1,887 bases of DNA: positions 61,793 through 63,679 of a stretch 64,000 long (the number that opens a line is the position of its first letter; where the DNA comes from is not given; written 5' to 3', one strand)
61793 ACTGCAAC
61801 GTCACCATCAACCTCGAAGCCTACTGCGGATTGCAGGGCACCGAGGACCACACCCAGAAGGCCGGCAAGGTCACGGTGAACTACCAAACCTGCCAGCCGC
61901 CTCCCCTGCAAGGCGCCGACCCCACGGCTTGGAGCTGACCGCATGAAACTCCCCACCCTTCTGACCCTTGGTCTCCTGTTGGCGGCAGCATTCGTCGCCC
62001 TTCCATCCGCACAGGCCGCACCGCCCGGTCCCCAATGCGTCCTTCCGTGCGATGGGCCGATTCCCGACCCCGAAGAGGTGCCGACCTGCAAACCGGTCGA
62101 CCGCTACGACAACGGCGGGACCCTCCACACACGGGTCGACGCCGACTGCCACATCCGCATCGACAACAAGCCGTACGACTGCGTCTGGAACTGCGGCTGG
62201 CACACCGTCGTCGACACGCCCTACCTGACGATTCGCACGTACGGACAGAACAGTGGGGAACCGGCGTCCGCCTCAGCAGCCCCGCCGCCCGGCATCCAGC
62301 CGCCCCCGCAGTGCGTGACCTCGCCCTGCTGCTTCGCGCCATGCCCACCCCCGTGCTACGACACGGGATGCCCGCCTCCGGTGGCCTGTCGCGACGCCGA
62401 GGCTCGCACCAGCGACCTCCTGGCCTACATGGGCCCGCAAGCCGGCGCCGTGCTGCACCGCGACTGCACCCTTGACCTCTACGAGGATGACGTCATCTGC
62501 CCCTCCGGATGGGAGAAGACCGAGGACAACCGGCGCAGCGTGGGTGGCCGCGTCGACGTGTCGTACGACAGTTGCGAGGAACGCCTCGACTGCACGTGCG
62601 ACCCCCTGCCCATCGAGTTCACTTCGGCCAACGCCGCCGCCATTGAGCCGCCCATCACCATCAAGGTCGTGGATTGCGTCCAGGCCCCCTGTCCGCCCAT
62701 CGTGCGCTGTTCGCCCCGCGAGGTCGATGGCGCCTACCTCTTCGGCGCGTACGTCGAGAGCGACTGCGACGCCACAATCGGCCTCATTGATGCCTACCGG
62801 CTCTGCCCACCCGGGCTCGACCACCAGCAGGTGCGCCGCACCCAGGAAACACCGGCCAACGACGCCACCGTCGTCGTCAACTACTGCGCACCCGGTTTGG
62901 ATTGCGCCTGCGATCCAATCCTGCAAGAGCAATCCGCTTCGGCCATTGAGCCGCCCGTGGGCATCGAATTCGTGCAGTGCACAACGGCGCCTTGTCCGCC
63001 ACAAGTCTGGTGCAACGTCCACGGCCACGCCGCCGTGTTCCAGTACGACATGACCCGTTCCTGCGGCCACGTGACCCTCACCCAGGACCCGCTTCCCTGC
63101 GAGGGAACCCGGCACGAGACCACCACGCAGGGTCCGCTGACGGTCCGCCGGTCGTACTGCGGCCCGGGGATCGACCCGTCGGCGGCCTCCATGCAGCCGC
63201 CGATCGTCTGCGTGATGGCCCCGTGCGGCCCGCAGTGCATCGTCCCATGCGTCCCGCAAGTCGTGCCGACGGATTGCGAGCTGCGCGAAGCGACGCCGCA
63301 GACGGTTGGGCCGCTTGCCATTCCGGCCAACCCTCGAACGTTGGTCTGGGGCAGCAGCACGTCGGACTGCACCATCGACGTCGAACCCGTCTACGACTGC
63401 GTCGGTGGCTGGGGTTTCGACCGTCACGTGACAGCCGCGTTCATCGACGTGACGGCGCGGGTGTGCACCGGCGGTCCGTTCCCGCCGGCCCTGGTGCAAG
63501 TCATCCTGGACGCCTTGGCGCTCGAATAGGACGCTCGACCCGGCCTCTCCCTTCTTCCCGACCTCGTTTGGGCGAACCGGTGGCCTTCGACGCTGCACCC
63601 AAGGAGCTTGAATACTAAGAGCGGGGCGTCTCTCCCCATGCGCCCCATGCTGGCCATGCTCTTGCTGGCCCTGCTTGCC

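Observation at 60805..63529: Tandem pair of secreted Cys/Pro-rich proteins built from an unrecognised 4-Cys module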

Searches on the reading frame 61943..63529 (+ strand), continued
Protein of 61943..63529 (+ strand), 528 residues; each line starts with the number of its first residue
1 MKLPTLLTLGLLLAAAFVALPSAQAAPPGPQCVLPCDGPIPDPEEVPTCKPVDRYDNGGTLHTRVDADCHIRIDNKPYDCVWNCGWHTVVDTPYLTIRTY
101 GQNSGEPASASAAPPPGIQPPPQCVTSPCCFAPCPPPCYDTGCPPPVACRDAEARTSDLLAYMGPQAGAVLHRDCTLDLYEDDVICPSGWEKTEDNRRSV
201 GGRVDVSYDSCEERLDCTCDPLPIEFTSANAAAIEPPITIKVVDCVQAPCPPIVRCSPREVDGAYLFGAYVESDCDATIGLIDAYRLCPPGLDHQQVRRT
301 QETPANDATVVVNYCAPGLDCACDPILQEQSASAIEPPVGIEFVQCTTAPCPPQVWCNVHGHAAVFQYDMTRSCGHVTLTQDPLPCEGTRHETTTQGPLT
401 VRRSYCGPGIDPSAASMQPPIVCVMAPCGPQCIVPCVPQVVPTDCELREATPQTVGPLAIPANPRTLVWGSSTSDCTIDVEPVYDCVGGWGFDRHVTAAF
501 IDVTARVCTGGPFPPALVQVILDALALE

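Call 42: find_related_loci(query=A2, collection=genome_contigs, flank=6000)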
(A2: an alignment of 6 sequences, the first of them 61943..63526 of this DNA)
Query A2 (528 aa) in genome_contigs; peptide patterns used: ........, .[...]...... (x = any residue, [..] = any of these).
32 stretches matched a pattern, but none encodes a relative of the query by tblastn (E <= 1e-3).
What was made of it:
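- Tried and rejected: With A2, 32 pattern matches were found but none was a relative (call 42).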

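Call 53: search_protein_families(library=pfam, proteins=[P0083, P0065, P0078, P0074, P0073, P0089, P0045, P0059, P0100], max_evalue=1)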
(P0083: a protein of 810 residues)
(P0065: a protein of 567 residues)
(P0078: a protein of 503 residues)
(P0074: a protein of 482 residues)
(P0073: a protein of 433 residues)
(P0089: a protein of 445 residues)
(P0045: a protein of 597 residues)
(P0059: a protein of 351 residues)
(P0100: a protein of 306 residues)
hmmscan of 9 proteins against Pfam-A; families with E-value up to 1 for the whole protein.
P0083 (810 aa): 1 family
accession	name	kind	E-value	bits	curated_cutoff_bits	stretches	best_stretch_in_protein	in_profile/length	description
PF25725.1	crAss_CARG1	-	0.046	14.3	27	0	251-274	23-46/133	Crassvirus cargo protein 1 domain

P0065 (567 aa): 1 family
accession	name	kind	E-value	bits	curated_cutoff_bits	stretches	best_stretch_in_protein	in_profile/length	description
PF04619.18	Adhesin_Dr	-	0.095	13.1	23.6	0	404-444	14-54/139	Dr-family adhesin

P0078 (503 aa): 0 families

P0074 (482 aa): 0 families

P0073 (433 aa): 0 families

P0089 (445 aa): 0 families

P0045 (597 aa): 0 families

P0059 (351 aa): 1 family
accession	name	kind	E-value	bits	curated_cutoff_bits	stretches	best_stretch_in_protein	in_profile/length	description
PF06990.17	Gal-3-0_sulfotr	-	0.4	10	27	1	12-58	14-61/402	Galactose-3-O-sulfotransferase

P0100 (306 aa): 1 family
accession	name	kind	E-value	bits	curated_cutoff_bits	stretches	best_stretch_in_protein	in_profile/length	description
PF22321.2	Zona_CL2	-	0.13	12.8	26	1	130-155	73-98/154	Zonadhesin, second cohesin-like domain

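Call 54: find_encoding_contigs(protein=P0083, flank=8000, max_places=2)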
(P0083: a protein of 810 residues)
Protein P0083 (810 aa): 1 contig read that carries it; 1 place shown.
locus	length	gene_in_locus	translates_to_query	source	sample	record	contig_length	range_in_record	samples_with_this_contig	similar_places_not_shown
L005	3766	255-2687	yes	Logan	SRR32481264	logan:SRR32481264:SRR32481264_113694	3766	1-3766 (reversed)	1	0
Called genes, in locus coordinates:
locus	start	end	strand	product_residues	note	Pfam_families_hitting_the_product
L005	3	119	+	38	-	?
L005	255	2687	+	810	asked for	-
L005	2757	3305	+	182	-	PF00578:AhpC-TSA, PF08534:Redoxin, PF13098:Thioredoxin_2 (weak), PF13905:Thioredoxin_8 (weak)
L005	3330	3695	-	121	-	PF01850:PIN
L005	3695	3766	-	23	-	?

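Call 69: find_encoding_contigs(protein=P0078, flank=8000, max_places=2)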
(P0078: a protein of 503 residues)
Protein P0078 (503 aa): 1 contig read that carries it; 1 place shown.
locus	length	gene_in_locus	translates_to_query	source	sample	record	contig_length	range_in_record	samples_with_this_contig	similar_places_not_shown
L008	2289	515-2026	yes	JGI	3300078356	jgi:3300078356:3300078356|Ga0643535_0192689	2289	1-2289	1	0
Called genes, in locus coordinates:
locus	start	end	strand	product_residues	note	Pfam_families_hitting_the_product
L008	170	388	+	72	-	-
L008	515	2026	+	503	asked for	-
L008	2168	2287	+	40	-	?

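Call 70: find_encoding_contigs(protein=P0089, flank=8000, max_places=2)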
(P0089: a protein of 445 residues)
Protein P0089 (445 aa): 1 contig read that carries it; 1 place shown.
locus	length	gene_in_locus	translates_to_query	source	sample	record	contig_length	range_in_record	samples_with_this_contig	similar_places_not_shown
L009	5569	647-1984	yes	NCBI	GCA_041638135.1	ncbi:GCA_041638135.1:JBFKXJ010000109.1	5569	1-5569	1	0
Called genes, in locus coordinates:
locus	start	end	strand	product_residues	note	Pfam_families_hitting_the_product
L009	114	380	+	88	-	-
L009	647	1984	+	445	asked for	-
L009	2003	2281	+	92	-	-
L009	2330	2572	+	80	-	-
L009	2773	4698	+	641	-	PF00270:DEAD (weak), PF04851:ResIII (faint), PF06733:DEAD_2, PF06777:HBB, PF13307:Helicase_C_2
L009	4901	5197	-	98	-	PF01948:PyrI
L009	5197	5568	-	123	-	?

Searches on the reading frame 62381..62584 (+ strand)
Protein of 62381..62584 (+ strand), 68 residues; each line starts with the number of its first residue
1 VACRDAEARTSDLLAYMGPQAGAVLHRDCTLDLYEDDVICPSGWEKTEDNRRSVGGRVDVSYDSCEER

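Call 52: search_solved_structures(query=A4, max_evalue=10)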
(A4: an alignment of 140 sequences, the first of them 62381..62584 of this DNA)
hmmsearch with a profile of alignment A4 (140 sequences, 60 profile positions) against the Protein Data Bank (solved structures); distinct sequences matched with E-value up to 10: 1.
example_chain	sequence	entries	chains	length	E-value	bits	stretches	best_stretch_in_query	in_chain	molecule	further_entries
6wpu_A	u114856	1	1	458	1.2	12.7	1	16-40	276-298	Flavin-containing monooxygenase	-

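Call 55: predict_structure(alignment_id=A4)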
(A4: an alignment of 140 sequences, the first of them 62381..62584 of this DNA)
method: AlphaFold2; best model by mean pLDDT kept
length: 68 residues; sequences in the alignment: 140
mean_pLDDT: 93.2   pTM: 0.73
mean pLDDT of the five models: 93.2, 90.4, 90.1, 88.9, 85.8
residues with pLDDT >= 90: 53; 70-90: 15; 50-70: 0; < 50: 0
segments of 3 or more residues with pLDDT < 50: none
pLDDT, mean of each block of 10 residues (from residue 1): 94 87 97 94 96 92 93
secondary structure, 60 per line:
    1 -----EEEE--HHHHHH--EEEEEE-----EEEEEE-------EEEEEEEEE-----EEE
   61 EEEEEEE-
elements in order: E6-9 H12-17 E20-25 E31-36 E44-52 E58-67
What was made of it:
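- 62387..62575 (+): ORF2 module 2 (C149, C175, C186, C211), the module that was modelled. AF2 with the 140-row module alignment gives pLDDT 93.2 and pTM 0.73: strands 6-9, 20-25, 31-36, 44-52 and 58-67, helix 12-17 (call 55)
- AF2 on the module gives pLDDT 93.2 (call 55). C1/C2 and C3/C4 are 16-30 and 20-23 residues apart and sit in a well-predicted beta fold (call 55).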

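Call 58: fold_search(model_id=the predicted structure, library=pdb)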
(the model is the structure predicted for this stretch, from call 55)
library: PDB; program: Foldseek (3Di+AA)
matches with E <= 10: 79; with E <= 0.001: 0
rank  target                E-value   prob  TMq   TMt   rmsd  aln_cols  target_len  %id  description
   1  6m3y                  2.3e+00  0.13  0.32  0.04   9.4        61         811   13  Crystal structure of pilus adhesin, SpaC from Lactobacillus rhamnosus GG - open conformation (released 2020-07-29)
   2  5mok_D                3.3e+00  0.08  0.31  0.13  15.0        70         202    3  Crystal structure of human IgE-Fc epsilon 3-4 (released 2018-01-10)
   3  6nc5                  3.7e+00  0.14  0.29  0.08   1.7        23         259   22  Cronobacter sakazakii (Enterobacter sakazakii) Metallo-beta-lactamse HARLDQ motif (released 2019-12-25)
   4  4hkj_D                3.7e+00  0.03  0.23  0.13  11.7       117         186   12  Structure of Cowpox CPXV203 in complex with MHCI (H-2Kb) (released 2012-11-14)
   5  2a9y                  3.9e+00  0.11  0.26  0.06   4.9        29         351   21  Crystal structure of T. gondii adenosine kinase complexed with N6-dimethyladenosine (released 2006-07-11)
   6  2abs                  4.2e+00  0.12  0.27  0.06   4.8        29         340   21  Crystal structure of T. gondii adenosine kinase complexed with AMP-PCP (released 2006-01-24)
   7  1g4u_R                4.2e+00  0.04  0.21  0.10   6.8        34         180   12  CRYSTAL STRUCTURE OF THE SALMONELLA TYROSINE PHOSPHATASE AND GTPASE ACTIVATING PROTEIN SPTP BOUND TO RAC1 (released 2001-01-24)
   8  5q1u                  4.7e+00  0.14  0.36  0.09   7.5        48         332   12  PanDDA analysis group deposition -- Crystal Structure of DCLRE1A in complex with FMOPL000351a (released 2018-08-08)
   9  2ov2_E                4.7e+00  0.04  0.20  0.10   6.5        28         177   14  The crystal structure of the human RAC3 in complex with the CRIB domain of human p21-activated kinase 4 (PAK4) (released 2007-03-13)
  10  2xtj_C                4.7e+00  0.02  0.21  0.17  12.3        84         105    7  The crystal structure of PCSK9 in complex with 1D05 Fab (released 2010-11-03)
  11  6eki_A                5.0e+00  0.08  0.29  0.12   8.6        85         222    7  Structure of a hyperthermostable carbonic anhydrase identified from an active hydrothermal vent chimney (released 2018-04-11)
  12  2ov2_B                5.0e+00  0.03  0.19  0.09   6.6        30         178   17  The crystal structure of the human RAC3 in complex with the CRIB domain of human p21-activated kinase 4 (PAK4) (released 2007-03-13)
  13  5tt8_D                5.3e+00  0.08  0.31  0.14   7.6        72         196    7  Crystal structure of the complex of Helicobacter pylori alpha-carbonic anhydrase with benzolamide (released 2017-09-13)
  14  5mok_A                5.3e+00  0.03  0.27  0.12  15.7        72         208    6  Crystal structure of human IgE-Fc epsilon 3-4 (released 2018-01-10)
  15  1ks4                  5.3e+00  0.03  0.20  0.09   8.6        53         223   13  The structure of Aspergillus niger endoglucanase-palladium complex (released 2003-01-21)
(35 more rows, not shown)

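Call 68: fold_search(model_id=the predicted structure, library=viral)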
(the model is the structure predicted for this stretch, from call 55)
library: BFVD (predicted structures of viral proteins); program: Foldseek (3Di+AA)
matches with E <= 10: 221; with E <= 0.001: 0
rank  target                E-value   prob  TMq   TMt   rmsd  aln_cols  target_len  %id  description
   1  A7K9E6                3.0e-01  0.69  0.47  0.37   5.9        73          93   12  Uncharacterized protein z536R [Chlorovirus heliozoae]
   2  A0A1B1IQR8            3.2e-01  0.41  0.34  0.18  12.2        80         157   16  (no name in the UniProt tables at hand)
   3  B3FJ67                4.1e-01  0.47  0.40  0.28   5.5        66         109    4  Uncharacterized protein [Pseudomonas phage 201phi2-1]
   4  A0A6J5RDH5            6.9e-01  0.33  0.36  0.08  11.9        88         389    8  Uncharacterized protein [uncultured Caudovirales phage]
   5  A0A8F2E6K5            7.4e-01  0.15  0.28  0.03  11.1        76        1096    9  DNA-directed DNA polymerase [Streptomyces phage TunaTartare]
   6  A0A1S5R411            7.8e-01  0.25  0.35  0.16  11.5        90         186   11  Uncharacterized protein [Pseudomonas phage pf16]
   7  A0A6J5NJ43            7.8e-01  0.21  0.34  0.12  11.7        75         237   12  Uncharacterized protein [uncultured Caudovirales phage]
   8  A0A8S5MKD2            7.8e-01  0.15  0.28  0.13  13.0        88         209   14  Uncharacterized protein [Siphoviridae sp. ctrpg19]
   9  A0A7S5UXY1            7.8e-01  0.14  0.30  0.10  11.5        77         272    8  (no name in the UniProt tables at hand)
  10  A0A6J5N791            8.3e-01  0.16  0.33  0.11  13.0        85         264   14  Uncharacterized protein [uncultured Caudovirales phage]
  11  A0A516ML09            8.3e-01  0.11  0.29  0.13  13.4        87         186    8  (no name in the UniProt tables at hand)
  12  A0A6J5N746            8.8e-01  0.15  0.29  0.11  11.0        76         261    8  Uncharacterized protein [uncultured Caudovirales phage]
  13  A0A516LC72            1.1e+00  0.20  0.31  0.18  10.6        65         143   11  (no name in the UniProt tables at hand)
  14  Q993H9                1.1e+00  0.20  0.33  0.05  16.1        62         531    2  ORF31 [callitrichine gammaherpesvirus 3]
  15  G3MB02                1.1e+00  0.12  0.28  0.25  10.6        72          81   11  Gp622 [Bacillus phage G]
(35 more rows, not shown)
